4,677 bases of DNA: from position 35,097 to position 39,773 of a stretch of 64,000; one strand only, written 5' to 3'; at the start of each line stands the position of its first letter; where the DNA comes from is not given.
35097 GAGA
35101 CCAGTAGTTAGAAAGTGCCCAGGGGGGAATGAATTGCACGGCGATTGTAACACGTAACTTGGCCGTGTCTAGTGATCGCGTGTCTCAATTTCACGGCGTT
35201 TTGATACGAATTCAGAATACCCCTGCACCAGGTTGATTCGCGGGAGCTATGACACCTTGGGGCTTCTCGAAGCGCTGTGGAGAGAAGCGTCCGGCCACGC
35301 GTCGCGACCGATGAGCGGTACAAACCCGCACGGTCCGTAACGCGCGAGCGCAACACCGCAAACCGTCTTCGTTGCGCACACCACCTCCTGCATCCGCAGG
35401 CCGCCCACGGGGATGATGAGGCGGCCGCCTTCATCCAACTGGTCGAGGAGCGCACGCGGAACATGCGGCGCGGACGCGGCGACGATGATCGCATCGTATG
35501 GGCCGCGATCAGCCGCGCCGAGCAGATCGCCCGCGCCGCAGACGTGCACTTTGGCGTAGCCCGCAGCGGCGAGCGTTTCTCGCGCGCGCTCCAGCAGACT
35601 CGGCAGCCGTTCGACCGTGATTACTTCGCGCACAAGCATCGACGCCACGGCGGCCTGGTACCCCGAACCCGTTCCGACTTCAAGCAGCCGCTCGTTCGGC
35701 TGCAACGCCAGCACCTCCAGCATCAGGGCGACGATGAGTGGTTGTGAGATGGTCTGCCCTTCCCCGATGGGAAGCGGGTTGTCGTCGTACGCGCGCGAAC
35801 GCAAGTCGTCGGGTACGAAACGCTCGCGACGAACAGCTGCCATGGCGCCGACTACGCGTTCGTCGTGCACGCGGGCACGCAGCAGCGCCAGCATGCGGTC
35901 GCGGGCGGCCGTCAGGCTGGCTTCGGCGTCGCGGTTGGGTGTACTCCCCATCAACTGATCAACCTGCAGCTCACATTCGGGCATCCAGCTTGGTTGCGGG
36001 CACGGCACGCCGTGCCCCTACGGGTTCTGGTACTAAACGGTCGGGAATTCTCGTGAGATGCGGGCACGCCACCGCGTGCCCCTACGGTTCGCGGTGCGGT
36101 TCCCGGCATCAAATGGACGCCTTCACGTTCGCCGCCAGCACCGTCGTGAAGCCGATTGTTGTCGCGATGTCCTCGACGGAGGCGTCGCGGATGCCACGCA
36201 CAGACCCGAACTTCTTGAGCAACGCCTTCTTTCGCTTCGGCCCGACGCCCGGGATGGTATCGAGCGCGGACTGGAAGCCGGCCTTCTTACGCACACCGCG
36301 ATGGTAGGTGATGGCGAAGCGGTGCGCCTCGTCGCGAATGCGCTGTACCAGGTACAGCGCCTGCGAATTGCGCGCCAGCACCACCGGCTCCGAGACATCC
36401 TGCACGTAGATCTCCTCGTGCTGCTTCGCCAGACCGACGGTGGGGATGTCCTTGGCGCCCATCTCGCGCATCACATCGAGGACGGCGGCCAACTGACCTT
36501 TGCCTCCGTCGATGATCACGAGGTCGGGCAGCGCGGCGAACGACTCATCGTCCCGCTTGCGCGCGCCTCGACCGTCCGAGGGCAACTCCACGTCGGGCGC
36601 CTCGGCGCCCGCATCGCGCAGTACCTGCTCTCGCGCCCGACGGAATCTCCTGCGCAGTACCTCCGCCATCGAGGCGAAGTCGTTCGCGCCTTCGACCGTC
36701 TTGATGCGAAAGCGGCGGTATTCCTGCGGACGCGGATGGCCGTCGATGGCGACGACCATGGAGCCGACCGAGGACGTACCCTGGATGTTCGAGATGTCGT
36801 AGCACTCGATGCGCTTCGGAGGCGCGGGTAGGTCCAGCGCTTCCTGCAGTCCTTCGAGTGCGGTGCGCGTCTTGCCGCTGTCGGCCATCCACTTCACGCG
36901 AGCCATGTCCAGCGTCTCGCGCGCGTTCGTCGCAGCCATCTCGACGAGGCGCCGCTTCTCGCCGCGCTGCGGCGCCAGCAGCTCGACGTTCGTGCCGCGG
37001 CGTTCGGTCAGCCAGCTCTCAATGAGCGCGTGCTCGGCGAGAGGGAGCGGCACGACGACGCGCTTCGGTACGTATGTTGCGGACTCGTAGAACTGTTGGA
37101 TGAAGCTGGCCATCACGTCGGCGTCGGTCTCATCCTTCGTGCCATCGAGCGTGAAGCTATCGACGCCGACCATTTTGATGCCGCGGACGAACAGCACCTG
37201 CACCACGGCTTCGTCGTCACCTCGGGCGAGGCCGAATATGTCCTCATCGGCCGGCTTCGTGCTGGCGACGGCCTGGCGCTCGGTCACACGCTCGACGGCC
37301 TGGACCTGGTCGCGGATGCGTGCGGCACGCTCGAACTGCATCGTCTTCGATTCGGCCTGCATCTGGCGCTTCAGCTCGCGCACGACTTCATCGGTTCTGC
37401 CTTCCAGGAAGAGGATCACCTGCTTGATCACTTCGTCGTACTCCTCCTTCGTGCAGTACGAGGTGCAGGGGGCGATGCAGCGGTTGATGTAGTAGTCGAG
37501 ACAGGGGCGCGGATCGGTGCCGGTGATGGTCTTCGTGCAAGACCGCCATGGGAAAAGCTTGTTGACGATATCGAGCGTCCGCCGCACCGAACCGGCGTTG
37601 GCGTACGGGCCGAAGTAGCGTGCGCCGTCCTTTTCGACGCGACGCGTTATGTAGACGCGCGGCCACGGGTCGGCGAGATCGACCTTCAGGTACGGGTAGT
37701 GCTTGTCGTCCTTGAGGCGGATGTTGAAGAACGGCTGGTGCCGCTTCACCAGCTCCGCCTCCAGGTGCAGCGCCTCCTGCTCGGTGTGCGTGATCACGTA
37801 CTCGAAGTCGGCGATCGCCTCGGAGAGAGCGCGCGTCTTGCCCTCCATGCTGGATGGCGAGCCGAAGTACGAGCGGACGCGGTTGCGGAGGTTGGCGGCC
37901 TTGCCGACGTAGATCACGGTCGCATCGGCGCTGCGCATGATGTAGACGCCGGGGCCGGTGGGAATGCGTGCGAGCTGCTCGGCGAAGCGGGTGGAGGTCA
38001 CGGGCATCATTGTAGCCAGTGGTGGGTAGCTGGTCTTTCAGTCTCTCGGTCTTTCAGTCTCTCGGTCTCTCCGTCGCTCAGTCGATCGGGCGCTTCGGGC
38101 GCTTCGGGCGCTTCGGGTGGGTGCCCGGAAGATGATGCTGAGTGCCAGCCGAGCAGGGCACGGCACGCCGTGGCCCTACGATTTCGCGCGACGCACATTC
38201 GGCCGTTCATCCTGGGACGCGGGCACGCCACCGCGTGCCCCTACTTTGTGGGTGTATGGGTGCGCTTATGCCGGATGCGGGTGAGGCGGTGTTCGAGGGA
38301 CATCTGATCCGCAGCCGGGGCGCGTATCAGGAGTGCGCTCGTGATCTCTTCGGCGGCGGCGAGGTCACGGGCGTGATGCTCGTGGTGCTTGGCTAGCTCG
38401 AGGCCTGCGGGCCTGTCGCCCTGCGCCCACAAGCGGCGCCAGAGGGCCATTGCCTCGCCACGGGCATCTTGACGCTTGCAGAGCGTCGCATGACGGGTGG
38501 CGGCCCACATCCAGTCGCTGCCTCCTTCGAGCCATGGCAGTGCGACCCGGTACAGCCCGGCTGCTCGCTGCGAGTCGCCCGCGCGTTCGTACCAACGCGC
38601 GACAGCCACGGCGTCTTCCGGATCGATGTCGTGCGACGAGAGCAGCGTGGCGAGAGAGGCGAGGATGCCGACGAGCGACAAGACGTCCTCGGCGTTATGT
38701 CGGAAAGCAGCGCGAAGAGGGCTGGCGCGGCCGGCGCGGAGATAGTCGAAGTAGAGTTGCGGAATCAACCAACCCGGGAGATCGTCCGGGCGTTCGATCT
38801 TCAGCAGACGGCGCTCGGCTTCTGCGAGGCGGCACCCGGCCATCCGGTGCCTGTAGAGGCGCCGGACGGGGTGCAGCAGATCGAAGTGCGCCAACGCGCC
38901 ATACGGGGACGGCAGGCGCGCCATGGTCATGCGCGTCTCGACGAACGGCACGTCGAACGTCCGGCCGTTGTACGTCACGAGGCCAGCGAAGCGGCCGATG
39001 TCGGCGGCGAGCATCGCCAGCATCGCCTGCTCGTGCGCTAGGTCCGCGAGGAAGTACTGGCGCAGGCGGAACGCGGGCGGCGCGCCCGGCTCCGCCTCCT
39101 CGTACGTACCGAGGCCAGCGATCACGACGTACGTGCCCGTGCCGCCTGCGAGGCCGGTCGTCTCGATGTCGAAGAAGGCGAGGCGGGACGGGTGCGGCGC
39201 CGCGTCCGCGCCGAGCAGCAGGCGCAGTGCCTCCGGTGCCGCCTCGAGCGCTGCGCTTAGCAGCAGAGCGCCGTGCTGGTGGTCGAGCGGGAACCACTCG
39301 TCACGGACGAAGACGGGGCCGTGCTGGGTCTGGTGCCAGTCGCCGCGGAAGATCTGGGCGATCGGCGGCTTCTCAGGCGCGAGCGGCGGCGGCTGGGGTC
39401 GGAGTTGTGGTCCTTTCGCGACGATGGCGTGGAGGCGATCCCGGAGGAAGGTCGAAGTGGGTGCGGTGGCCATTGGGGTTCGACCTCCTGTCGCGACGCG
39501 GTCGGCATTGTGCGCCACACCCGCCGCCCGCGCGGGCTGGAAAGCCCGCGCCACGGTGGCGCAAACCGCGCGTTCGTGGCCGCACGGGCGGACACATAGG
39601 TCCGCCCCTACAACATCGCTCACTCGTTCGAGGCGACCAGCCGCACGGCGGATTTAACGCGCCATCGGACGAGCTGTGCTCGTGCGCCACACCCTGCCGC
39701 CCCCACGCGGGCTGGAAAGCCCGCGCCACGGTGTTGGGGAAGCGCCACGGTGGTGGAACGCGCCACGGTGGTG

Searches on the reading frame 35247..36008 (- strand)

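Call 28: search_protein_families(library=pfam, proteins=[window:35247-36008:-], max_evalue=0.001)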
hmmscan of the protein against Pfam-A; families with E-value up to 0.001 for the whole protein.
window:35247-36008:- (253 aa): 4 families
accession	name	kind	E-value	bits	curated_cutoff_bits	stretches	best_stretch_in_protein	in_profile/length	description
PF01135.25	PCMT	-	7.5e-56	189.7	20.3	1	44-235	12-208/210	Protein-L-isoaspartate(D-aspartate) O-methyltransferase (PCMT)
PF13649.12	Methyltransf_25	-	3.8e-05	24.7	27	1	109-188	2-82/97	Methyltransferase domain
PF08241.18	Methyltransf_11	-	7.5e-05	23.7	21.2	1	109-188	1-77/95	Methyltransferase domain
PF13847.12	Methyltransf_31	-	0.00065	19.9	27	1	104-178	3-82/145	Methyltransferase domain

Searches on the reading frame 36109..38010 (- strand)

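Call 28: search_protein_families(library=pfam, proteins=[window:36109-38010:-], max_evalue=0.001)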
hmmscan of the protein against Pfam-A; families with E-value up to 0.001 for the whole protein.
window:36109-38010:- (633 aa): 6 families
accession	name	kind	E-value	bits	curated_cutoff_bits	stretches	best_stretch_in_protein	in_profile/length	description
PF08459.17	UvrC_RNaseH_dom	-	1.1e-57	194.8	22.3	1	389-567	1-159/159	UvrC RNAse H endonuclease domain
PF22920.2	UvrC_RNaseH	-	2.5e-37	127.8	24.3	1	255-368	1-114/116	UvrC Ribonuclease H-like domain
PF01541.30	GIY-YIG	-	3.9e-09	37.1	22.6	1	21-93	3-74/78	GIY-YIG catalytic domain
PF14520.12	HHH_5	-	1.4e-08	35.5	27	1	582-629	3-51/57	Helix-hairpin-helix domain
PF02151.25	UVR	-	3.7e-07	30.1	21.5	1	207-240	1-34/36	UvrB/uvrC motif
PF12826.13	HHH_2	-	0.00067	20.2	27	0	586-629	8-51/64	Helix-hairpin-helix motif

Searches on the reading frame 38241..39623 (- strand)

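Call 28: search_protein_families(library=pfam, proteins=[window:38241-39623:-], max_evalue=0.001)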
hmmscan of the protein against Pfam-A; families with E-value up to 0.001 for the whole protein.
window:38241-39623:- (460 aa): 1 family
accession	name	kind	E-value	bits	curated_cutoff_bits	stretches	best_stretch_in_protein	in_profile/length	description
PF13482.12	RNase_H_2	-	4e-35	121.6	22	1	149-322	1-162/165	RNase_H superfamily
